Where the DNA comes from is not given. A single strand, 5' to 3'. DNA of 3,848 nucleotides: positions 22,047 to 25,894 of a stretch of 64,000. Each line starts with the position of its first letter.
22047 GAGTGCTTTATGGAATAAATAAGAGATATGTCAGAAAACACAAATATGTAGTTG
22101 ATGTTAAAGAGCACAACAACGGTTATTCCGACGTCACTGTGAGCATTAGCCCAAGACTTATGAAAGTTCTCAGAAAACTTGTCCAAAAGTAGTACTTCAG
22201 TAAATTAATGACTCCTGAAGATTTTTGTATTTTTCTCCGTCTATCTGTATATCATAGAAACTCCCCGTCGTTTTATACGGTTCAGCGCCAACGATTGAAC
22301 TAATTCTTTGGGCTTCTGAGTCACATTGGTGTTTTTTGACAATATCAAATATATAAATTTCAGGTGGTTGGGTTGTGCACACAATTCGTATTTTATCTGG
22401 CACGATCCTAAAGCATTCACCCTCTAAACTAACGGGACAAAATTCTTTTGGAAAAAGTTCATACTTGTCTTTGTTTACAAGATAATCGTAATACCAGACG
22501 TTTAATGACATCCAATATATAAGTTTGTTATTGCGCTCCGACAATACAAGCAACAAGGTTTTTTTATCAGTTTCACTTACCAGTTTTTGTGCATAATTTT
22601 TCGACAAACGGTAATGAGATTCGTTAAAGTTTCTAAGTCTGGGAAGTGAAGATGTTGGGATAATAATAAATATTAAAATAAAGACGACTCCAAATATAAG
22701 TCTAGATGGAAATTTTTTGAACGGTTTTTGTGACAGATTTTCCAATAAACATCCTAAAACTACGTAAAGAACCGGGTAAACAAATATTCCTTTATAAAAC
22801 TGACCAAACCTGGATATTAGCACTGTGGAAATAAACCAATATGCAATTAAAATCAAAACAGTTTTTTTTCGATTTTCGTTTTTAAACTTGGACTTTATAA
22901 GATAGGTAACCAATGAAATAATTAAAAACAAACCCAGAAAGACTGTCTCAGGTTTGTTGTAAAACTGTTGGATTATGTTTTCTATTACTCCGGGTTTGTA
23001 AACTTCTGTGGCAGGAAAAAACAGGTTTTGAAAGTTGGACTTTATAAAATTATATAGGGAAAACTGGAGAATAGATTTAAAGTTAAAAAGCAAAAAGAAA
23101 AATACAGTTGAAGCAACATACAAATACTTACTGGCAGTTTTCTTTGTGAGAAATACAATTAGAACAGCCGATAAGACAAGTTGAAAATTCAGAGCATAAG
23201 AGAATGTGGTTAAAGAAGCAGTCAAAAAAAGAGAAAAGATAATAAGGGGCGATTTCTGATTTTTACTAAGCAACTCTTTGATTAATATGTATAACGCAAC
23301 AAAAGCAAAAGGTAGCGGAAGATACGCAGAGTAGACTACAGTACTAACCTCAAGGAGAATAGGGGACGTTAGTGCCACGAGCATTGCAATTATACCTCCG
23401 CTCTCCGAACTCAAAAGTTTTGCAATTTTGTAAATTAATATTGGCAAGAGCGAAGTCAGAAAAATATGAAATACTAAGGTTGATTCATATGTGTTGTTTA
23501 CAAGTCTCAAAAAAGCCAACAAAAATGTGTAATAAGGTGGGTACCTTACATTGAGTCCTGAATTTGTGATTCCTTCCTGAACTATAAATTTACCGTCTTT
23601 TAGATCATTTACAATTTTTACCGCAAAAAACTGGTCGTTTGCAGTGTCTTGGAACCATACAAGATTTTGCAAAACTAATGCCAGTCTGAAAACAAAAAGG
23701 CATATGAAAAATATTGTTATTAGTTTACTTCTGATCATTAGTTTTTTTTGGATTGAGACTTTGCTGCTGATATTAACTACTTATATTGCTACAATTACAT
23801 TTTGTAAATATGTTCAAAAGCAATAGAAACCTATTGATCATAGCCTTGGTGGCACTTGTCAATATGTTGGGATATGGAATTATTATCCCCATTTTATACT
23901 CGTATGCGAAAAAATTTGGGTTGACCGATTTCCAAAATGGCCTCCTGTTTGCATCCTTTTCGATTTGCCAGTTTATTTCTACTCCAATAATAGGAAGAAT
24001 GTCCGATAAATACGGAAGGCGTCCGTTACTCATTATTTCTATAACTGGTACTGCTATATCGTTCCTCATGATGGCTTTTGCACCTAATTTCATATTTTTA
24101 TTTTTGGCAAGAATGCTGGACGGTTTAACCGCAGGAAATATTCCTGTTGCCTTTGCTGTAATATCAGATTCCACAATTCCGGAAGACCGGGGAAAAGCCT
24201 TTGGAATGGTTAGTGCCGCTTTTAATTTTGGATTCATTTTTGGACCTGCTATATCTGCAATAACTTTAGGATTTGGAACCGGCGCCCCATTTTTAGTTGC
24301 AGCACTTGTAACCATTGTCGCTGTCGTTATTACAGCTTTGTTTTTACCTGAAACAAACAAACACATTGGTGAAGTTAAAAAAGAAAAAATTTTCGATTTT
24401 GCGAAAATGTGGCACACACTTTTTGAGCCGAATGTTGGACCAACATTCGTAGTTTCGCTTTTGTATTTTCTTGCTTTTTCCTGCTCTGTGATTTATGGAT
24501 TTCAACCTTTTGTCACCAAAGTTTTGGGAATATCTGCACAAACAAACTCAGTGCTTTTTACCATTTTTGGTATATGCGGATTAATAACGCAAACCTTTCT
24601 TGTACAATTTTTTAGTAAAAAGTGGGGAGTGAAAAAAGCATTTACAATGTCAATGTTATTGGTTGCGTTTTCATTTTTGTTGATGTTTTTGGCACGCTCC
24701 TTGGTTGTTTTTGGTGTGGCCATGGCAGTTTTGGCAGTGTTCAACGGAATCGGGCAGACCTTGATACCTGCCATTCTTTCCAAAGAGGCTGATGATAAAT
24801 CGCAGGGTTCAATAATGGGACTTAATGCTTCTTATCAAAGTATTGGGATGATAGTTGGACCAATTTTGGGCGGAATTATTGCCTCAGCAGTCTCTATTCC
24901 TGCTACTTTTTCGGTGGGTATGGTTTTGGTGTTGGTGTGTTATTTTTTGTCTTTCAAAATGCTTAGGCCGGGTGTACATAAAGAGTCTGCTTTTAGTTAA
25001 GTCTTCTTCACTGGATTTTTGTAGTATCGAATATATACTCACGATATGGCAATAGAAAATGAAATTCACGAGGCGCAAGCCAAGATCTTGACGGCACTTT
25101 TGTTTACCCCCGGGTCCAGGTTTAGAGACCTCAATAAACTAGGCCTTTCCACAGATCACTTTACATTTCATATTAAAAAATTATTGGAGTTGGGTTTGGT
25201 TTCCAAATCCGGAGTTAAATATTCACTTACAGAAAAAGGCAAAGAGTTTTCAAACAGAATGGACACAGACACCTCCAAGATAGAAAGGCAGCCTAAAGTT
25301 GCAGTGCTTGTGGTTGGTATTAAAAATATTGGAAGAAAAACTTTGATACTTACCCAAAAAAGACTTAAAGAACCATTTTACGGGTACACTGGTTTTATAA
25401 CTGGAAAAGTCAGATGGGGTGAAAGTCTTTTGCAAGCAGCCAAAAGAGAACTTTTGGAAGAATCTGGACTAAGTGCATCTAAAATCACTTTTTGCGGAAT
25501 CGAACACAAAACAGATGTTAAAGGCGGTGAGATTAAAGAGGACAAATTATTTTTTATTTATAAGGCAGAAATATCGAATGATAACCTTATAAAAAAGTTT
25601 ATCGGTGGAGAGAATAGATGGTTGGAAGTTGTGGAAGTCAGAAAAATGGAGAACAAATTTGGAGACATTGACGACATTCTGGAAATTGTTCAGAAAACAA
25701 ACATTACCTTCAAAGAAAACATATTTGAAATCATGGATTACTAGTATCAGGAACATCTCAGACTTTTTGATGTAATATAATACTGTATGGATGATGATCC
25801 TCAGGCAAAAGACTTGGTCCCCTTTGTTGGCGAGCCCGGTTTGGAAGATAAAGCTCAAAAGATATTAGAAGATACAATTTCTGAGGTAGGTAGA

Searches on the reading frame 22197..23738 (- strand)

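Call 28: search_protein_families(library=pfam, proteins=[window:22197-23738:-], max_evalue=0.01)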
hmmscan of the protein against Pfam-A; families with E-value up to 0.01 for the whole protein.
window:22197-23738:- (513 aa): 1 family
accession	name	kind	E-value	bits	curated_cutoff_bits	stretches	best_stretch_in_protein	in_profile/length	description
PF13231.12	PMT_2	-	3.2e-05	24.6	26.1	1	67-217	3-154/160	Dolichyl-phosphate-mannose-protein mannosyltransferase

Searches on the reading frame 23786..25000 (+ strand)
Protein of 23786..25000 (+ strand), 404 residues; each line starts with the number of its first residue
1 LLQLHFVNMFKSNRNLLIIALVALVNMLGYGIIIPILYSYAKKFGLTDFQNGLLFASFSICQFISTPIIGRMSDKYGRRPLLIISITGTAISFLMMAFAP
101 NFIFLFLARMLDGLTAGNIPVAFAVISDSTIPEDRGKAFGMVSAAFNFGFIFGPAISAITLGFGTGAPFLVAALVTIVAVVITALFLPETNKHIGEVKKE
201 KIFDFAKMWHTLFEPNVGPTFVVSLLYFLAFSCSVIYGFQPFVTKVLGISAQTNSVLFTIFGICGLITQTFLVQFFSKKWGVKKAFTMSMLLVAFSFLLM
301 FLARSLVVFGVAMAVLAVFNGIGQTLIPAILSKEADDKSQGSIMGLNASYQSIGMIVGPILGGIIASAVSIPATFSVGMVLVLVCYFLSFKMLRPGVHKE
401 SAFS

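Call 3: search_protein_families(library=pfam, proteins=[window:23786-25000:+], max_evalue=0.1)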
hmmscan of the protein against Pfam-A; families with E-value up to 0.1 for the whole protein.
window:23786-25000:+ (404 aa): 7 families
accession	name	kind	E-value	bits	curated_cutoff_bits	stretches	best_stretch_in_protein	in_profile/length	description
PF07690.21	MFS_1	-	1.6e-62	211.9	33.4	2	19-234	1-221/347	Major Facilitator Superfamily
PF00083.30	Sugar_tr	-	1.7e-15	57.3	22.3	1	47-199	44-203/452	Sugar (and other) transporter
PF13347.12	MFS_2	-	2.4e-13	49.9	27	1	26-371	10-386/427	MFS/sugar transport protein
PF12832.13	MFS_1_like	-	5e-12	46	25.2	1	31-376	16-372/373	MFS_1 like family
PF03825.22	Nuc_H_symport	-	3.1e-09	36.8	25.9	1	21-376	9-372/400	Nucleoside H+ symporter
PF06779.20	MFS_4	-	9e-09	35.6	26.3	1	79-383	60-358/364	Uncharacterised MFS-type transporter YbfB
PF05977.19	MFS_3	-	6.8e-05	21.9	27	1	69-395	65-396/524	Transmembrane secretion effector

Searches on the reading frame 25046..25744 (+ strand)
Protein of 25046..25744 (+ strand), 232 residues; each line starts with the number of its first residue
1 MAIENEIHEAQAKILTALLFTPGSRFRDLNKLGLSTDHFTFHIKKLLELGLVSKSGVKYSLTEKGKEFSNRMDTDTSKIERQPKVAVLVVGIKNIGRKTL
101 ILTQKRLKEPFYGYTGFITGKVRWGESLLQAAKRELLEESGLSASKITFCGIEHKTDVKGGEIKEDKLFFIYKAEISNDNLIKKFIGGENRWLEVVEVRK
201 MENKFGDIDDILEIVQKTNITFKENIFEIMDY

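Call 3: search_protein_families(library=pfam, proteins=[window:25046-25744:+], max_evalue=0.1)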
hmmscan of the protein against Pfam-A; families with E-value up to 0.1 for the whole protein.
window:25046-25744:+ (232 aa): 6 families
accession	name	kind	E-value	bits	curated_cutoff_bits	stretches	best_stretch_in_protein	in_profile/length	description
PF00293.34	NUDIX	-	1.8e-14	54.3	21.1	1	84-198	3-118/134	NUDIX domain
PF14947.12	HTH_45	-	1.2e-06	28.9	25.5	1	31-73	28-70/77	Winged helix-turn-helix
PF13412.12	HTH_24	-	0.035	14.1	21.9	0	31-52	26-47/48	Winged helix-turn-helix DNA-binding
PF24409.1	wHTH-PRTase_assc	-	0.055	14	27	0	31-83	20-69/83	wHTH-PRTase associated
PF25213.1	HVO_A0261_N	-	0.068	13.5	35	0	11-81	13-83/86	HVO_A0261 N-terminal domain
PF22327.2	Nudt16-like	-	0.092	13.1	27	0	96-159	20-80/161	U8 snoRNA-decapping enzyme-like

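Call 4: search_protein_families(library=padloc, proteins=[window:25046-25744:+], max_evalue=0.1)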
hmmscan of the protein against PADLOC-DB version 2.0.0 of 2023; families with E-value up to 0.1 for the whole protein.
window:25046-25744:+ (232 aa): 9 families
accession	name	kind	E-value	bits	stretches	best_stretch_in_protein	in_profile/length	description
PDLC04899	PDC-S07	-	1e-05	23.2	1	91-212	12-126/135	-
PDLC02975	WH_III-A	-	5.8e-05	21.5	1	29-75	25-71/103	-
PDLC01044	Csa3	-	0.00034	18.5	1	4-66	131-191/194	Type I-A associated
PDLC02974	WH_III-A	-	0.0016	16.8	1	27-79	20-72/101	-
PDLC01863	CARF3--CARF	-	0.0016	16.2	1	7-66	117-178/182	-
PDLC03871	LmuC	-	0.0023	16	1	46-79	82-119/156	-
PDLC03869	LmuC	-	0.0052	14.5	1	41-74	94-131/168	-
PDLC01879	CARF3--CARF_TM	-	0.0073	14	1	9-72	156-220/222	-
PDLC04796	PDC-S02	-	0.013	12.5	1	42-85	179-221/390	-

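Call 5: search_protein_families(library=ncbifam, proteins=[window:25046-25744:+], max_evalue=0.1)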
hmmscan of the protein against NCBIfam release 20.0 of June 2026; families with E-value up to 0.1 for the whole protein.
window:25046-25744:+ (232 aa): 13 families
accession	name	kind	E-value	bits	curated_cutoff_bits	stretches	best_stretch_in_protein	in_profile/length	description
NF008736.0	PRK11762.1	equivalog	8.4e-08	31.9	169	1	66-149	29-110/186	ADP compounds hydrolase NudE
NF053610.1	Sso10a_fam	subfamily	8.3e-06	25.7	60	1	31-68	26-63/64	Sso10a family chromatin protein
NF006530.0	PRK08999.1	equivalog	4.1e-05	22.8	245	1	88-148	8-68/315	Nudix family hydrolase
TIGR02705.1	nudix_YtkD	equivalog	0.00012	21.7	154.4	1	116-151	48-83/156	RNA deprotection pyrophosphohydrolase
NF007834.0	PRK10546.1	equivalog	0.00033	20.5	156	1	98-162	15-78/135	pyrimidine (deoxy)nucleoside triphosphate diphosphatase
NF008044.0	PRK10776.1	equivalog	0.00042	20.2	148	1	88-150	6-68/130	8-oxo-dGTP diphosphatase MutT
TIGR00586.1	mutt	equivalog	0.00062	19.8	97.9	1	90-198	9-111/129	8-oxo-dGTP diphosphatase MutT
NF001299.0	PRK00241.1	equivalog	0.00093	18.7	158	1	80-151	129-197/263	NAD(+) diphosphatase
NF006961.0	PRK09438.1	equivalog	0.001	18.5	103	1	85-148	9-69/151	dihydroneopterin triphosphate diphosphatase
TIGR04176.1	MarR_EPS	equivalog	0.0084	16.2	88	0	8-55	3-51/105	MarR family EPS-associated transcriptional regulator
NF001935.0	PRK00714.1-2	equivalog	0.0096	15.4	259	1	90-151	11-69/183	RNA pyrophosphohydrolase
NF001938.0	PRK00714.1-5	equivalog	0.015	14.7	116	1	90-146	16-78/172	RNA pyrophosphohydrolase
TIGR03596.1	GTPase_YlqF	equivalog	0.017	14.5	208.2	1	44-101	78-135/276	ribosome biogenesis GTPase YlqF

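Call 7: search_protein_families(library=phrogs, proteins=[window:25046-25744:+], max_evalue=0.01)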
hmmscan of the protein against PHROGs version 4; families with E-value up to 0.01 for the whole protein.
window:25046-25744:+ (232 aa): 7 families
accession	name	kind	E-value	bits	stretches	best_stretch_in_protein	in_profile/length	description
phrog_1198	-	other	1.1e-11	45.9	1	72-201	27-153/253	MutT/NUDIX hydrolase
phrog_1185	-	other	0.00012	22.6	1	116-177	182-240/301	nudix hydrolase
phrog_11046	-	transcription regulation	0.00014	22.6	1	9-80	9-88/94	transcriptional regulator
phrog_10313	-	other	0.00028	21.7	1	77-216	4-141/159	nudix hydrolase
phrog_35756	-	unknown function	0.0041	18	0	31-73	44-86/144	-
phrog_19657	-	other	0.0085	17.1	0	118-176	64-124/176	nudix hydrolase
phrog_1345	-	transcription regulation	0.0099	16.5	0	2-67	10-77/210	MotA-like activator of middle period transcription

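Call 59: search_solved_structures(query=window:25046-25744:+, max_evalue=0.01, show_alignments=2)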
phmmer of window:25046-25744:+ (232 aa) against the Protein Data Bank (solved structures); distinct sequences matched with E-value up to 0.01: 8.
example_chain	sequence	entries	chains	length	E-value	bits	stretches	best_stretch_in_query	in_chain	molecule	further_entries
3exq_A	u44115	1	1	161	4.5e-07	33.3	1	87-221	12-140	NUDIX family hydrolase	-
3fk9_A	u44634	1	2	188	2.6e-05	27.6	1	107-207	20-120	Mutator MutT protein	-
5otn_A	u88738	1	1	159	0.00062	23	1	113-148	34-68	Nudix (Nucleoside diphosphate linked moiety X)-type motif 1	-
5hzx_A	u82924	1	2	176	0.00073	22.8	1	113-148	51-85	Nudix (Nucleoside diphosphate linked moiety X)-type motif 1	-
4dyw_A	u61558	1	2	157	0.0013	22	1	96-162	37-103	MutT/NUDIX family protein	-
5mze_A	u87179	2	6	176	0.0042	20.3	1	114-148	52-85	7,8-dihydro-8-oxoguanine triphosphatase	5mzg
6ehh_A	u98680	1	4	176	0.0042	20.3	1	114-148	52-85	7,8-dihydro-8-oxoguanine triphosphatase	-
1vhg_A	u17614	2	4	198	0.0075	19.5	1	61-150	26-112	ADP compounds hydrolase nudE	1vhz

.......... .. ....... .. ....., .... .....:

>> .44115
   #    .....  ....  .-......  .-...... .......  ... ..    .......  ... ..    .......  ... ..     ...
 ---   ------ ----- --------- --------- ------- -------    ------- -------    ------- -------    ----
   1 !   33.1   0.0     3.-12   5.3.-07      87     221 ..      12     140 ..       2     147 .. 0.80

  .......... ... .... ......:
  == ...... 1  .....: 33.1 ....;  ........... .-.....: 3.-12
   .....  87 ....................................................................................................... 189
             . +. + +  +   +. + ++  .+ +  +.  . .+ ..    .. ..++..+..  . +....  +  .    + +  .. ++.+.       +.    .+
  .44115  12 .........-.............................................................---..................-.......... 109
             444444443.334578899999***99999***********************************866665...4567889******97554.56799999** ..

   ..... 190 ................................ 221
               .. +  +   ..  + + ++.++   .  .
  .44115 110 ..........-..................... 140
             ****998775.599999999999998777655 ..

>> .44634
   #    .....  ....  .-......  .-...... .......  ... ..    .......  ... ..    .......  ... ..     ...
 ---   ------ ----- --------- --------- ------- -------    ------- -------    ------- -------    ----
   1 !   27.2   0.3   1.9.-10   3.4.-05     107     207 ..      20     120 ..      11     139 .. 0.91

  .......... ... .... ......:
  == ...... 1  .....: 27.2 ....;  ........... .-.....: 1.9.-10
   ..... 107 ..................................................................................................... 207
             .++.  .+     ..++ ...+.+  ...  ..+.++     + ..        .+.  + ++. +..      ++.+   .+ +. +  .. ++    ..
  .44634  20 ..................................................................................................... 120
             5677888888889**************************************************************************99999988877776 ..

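Call 77: find_related_loci(query=A5, collection=metagenome_contigs, flank=6000)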
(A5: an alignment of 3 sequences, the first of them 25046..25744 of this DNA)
Query A5 (232 aa) in metagenome_contigs; peptide patterns used: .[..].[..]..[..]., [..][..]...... (x = any residue, [..] = any of these).
202 stretches matched a pattern; 96 encode a relative of the query (tblastn E <= 1e-3); the best 80 are kept; 80 distinct loci.
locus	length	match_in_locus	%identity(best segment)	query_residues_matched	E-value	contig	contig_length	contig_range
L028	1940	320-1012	53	1-232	5e-81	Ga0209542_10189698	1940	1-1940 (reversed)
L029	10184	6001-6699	49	1-232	4e-77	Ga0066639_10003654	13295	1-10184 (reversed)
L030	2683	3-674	55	8-232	8e-77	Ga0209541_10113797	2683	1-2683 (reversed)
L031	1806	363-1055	49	3-232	1e-72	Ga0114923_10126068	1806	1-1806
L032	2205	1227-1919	49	1-232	8e-69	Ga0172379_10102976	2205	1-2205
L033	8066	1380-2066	50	1-227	3e-66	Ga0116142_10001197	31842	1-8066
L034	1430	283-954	48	5-232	2e-69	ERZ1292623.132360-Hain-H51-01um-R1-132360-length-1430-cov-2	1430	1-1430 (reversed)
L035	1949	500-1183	48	1-227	5e-67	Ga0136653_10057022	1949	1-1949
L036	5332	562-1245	50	1-227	4e-65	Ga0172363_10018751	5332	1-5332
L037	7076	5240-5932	47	3-232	7e-65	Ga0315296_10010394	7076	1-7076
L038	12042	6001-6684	50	1-227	1e-64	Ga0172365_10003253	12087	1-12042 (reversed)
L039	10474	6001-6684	50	1-227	1e-64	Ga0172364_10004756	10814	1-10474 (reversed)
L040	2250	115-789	51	1-224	2e-65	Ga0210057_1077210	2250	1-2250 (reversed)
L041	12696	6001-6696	48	1-232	3e-64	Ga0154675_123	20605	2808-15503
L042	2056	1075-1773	46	1-232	2e-64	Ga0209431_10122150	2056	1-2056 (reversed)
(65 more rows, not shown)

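Call 81: list_cluster_members(proteins=[window:25046-25744:+, window:28282-29262:+, window:29269-30759:+, P0034, P0004, window:25787-26494:+, window:27569-28279:+])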
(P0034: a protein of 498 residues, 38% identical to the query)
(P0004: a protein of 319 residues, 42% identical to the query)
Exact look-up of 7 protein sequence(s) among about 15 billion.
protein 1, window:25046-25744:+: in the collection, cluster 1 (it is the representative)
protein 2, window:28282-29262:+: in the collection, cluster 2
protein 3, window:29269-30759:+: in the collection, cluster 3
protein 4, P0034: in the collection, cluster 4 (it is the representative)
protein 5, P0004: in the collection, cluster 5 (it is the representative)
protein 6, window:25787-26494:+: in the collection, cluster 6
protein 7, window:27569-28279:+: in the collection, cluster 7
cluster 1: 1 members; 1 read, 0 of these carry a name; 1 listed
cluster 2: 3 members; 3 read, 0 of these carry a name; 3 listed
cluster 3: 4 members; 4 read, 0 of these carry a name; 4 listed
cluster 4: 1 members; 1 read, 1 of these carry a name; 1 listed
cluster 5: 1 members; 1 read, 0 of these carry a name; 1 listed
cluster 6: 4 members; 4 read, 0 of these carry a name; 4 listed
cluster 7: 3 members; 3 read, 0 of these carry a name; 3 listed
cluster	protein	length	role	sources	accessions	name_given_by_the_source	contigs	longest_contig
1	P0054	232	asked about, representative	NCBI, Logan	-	-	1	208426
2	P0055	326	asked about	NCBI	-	-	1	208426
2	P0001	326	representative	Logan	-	-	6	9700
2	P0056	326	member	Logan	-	-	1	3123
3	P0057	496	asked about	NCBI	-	-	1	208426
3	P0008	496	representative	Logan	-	-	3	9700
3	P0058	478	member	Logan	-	-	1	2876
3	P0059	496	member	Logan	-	-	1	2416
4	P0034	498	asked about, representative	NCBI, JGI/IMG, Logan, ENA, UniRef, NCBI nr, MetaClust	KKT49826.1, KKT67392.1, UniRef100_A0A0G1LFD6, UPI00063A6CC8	MAG: hypothetical protein UW41_C0002G0102 [Candidatus Collierbacteria bacterium ... | Uncharacterized protein n=2 Tax=Microgenomates group TaxID=1794810 RepID=A0A0G1LFD6_9BACT | status=active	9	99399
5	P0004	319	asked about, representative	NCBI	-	-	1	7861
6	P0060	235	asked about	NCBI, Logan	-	-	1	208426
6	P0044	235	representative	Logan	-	-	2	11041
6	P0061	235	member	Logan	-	-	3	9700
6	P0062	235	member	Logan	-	-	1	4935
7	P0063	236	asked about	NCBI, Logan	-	-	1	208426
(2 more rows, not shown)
